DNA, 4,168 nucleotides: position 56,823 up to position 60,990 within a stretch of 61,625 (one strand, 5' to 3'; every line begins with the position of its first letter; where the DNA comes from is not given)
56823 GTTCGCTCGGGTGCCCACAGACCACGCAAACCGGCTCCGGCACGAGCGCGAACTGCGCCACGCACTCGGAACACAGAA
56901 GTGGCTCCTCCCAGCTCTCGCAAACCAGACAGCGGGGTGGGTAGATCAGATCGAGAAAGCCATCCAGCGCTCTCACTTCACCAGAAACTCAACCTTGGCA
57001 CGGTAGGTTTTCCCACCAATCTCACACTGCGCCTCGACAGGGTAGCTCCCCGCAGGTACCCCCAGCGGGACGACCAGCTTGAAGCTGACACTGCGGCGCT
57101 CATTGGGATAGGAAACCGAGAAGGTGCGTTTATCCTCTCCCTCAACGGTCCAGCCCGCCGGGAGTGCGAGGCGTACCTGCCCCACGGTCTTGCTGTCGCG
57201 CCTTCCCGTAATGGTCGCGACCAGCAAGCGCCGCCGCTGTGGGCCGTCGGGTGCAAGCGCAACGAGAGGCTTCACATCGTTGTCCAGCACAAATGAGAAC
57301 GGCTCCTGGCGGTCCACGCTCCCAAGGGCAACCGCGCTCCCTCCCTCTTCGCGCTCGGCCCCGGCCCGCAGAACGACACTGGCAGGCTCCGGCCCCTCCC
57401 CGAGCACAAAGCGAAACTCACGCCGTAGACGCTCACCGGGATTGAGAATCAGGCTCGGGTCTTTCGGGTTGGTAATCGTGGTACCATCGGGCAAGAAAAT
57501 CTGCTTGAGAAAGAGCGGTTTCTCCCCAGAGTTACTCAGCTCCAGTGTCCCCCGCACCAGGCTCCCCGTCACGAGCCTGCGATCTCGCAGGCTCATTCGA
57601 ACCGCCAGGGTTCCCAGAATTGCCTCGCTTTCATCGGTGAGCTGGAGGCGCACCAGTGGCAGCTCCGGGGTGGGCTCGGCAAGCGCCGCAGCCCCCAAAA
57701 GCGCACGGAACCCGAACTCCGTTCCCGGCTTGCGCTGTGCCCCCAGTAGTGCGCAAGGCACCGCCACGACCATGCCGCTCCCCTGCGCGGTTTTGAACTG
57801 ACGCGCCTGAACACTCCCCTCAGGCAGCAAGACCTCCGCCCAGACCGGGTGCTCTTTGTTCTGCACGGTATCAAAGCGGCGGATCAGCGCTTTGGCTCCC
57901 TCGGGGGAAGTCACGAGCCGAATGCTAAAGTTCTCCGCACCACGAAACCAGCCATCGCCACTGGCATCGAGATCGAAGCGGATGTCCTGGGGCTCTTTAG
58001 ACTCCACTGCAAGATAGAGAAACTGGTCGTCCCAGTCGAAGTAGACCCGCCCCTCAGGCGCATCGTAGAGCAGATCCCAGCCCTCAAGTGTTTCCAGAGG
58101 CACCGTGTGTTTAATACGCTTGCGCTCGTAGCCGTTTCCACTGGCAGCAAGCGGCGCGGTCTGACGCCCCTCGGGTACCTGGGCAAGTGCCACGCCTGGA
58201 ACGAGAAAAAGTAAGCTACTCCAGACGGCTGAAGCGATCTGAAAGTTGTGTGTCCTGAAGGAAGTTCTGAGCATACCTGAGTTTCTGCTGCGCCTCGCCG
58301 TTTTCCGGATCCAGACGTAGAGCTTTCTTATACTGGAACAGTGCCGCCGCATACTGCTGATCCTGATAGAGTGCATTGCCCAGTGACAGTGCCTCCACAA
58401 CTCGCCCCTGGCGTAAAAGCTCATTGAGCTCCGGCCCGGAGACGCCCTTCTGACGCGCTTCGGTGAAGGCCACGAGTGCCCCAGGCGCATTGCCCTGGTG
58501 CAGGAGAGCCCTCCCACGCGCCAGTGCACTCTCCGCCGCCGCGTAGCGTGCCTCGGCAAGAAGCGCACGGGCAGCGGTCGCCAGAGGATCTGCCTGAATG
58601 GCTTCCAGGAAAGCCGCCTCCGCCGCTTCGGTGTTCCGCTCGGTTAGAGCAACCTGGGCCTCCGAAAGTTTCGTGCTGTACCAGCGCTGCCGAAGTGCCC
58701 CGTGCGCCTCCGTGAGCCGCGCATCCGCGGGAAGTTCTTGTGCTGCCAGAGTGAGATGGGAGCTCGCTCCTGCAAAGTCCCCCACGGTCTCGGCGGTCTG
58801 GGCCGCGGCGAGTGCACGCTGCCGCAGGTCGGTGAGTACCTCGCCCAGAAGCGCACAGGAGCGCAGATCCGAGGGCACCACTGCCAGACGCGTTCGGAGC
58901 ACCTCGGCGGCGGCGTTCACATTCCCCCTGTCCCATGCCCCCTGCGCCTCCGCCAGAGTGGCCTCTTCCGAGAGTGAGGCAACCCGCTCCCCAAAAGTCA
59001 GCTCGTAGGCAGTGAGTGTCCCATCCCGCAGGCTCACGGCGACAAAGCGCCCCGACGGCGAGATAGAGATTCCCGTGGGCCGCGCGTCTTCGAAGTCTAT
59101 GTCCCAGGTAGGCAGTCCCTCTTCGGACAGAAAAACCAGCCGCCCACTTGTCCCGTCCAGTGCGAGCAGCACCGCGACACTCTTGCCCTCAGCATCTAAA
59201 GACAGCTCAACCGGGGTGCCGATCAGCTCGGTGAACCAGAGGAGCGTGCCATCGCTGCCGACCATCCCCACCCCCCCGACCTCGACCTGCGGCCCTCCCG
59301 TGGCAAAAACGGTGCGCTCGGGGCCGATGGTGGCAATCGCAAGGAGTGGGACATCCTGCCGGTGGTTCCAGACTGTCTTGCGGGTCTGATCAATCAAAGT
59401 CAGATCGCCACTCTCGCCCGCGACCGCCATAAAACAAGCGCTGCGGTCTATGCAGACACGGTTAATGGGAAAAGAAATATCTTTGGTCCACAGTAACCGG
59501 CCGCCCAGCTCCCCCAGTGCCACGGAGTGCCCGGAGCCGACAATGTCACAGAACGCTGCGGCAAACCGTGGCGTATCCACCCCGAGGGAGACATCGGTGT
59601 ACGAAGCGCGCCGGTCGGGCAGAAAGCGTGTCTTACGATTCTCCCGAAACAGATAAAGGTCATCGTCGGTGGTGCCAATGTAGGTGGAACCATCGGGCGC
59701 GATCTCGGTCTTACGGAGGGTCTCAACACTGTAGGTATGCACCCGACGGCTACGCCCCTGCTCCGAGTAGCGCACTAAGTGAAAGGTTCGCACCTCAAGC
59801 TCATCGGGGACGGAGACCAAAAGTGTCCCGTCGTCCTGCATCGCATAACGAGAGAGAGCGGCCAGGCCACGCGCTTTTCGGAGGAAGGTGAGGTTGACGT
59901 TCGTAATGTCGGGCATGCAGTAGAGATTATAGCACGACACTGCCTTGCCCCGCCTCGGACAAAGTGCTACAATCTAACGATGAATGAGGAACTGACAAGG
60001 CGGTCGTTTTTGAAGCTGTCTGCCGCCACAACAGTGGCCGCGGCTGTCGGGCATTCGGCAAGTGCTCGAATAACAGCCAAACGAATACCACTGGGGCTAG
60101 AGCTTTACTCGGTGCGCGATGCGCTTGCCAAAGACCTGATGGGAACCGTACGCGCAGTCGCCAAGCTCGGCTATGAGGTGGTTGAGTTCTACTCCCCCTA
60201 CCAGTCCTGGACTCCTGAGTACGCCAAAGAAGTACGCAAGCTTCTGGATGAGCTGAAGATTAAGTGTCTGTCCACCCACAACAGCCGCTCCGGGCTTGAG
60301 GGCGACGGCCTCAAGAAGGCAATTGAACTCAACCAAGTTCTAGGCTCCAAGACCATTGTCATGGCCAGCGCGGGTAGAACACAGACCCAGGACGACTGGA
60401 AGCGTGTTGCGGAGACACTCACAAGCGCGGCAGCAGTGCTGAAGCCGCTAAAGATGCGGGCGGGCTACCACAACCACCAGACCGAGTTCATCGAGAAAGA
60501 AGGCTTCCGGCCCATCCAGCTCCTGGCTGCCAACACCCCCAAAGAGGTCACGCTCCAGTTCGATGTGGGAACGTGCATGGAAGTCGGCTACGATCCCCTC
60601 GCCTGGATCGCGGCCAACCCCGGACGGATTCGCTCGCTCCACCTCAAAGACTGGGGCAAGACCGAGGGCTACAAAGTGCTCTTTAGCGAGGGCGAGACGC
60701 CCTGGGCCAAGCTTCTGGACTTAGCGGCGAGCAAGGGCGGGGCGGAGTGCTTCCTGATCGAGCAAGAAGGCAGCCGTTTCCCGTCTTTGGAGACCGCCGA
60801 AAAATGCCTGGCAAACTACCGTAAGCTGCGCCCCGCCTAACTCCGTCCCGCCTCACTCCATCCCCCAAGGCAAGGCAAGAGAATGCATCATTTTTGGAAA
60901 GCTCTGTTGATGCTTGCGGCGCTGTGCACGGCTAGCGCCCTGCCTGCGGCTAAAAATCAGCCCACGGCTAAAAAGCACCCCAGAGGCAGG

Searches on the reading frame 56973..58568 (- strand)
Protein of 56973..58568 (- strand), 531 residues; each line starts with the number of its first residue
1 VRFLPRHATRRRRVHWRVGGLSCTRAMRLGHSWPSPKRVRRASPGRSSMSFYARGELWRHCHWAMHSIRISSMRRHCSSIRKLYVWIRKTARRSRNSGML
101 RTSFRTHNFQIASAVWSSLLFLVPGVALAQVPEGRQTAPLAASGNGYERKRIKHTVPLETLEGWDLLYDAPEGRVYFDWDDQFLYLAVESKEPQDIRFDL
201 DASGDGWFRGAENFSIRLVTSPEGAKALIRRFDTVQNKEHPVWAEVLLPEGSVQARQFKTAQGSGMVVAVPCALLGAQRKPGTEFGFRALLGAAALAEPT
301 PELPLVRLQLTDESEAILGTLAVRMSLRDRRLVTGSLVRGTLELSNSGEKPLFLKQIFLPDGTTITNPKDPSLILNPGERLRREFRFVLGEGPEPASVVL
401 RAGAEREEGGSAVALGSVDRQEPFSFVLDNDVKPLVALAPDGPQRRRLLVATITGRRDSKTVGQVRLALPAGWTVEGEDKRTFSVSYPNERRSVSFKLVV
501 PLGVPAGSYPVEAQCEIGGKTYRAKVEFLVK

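Call 69: search_protein_families(library=pfam, proteins=[window:56973-58568:-], max_evalue=0.00001)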
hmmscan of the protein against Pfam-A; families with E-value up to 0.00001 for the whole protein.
window:56973-58568:- (531 aa): 1 family
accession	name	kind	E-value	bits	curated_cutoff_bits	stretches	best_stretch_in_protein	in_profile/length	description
PF10633.15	NPCBM_assoc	-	4.3e-08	33.7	24.4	1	449-515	11-75/78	NPCBM-associated, NEW3 domain of alpha-galactosidase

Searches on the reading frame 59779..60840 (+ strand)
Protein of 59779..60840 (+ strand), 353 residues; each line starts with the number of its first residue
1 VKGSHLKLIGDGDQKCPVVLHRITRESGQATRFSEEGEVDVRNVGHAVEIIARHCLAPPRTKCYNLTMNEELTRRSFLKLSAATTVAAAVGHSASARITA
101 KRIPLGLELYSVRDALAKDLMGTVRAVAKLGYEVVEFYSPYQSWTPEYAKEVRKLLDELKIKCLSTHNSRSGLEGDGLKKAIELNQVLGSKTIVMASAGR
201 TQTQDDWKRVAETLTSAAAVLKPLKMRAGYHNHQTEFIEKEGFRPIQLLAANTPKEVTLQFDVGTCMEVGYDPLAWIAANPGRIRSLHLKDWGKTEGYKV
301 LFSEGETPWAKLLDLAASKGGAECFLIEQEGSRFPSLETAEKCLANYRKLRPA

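Call 77: search_protein_families(library=pfam, proteins=[window:59779-60840:+], max_evalue=0.00001)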
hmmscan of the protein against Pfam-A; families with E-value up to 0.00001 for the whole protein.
window:59779-60840:+ (353 aa): 1 family
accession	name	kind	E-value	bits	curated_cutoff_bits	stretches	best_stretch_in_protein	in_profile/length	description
PF01261.30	AP_endonuc_2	-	1.7e-18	67.7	31.1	1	124-340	1-239/249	Xylose isomerase-like TIM barrel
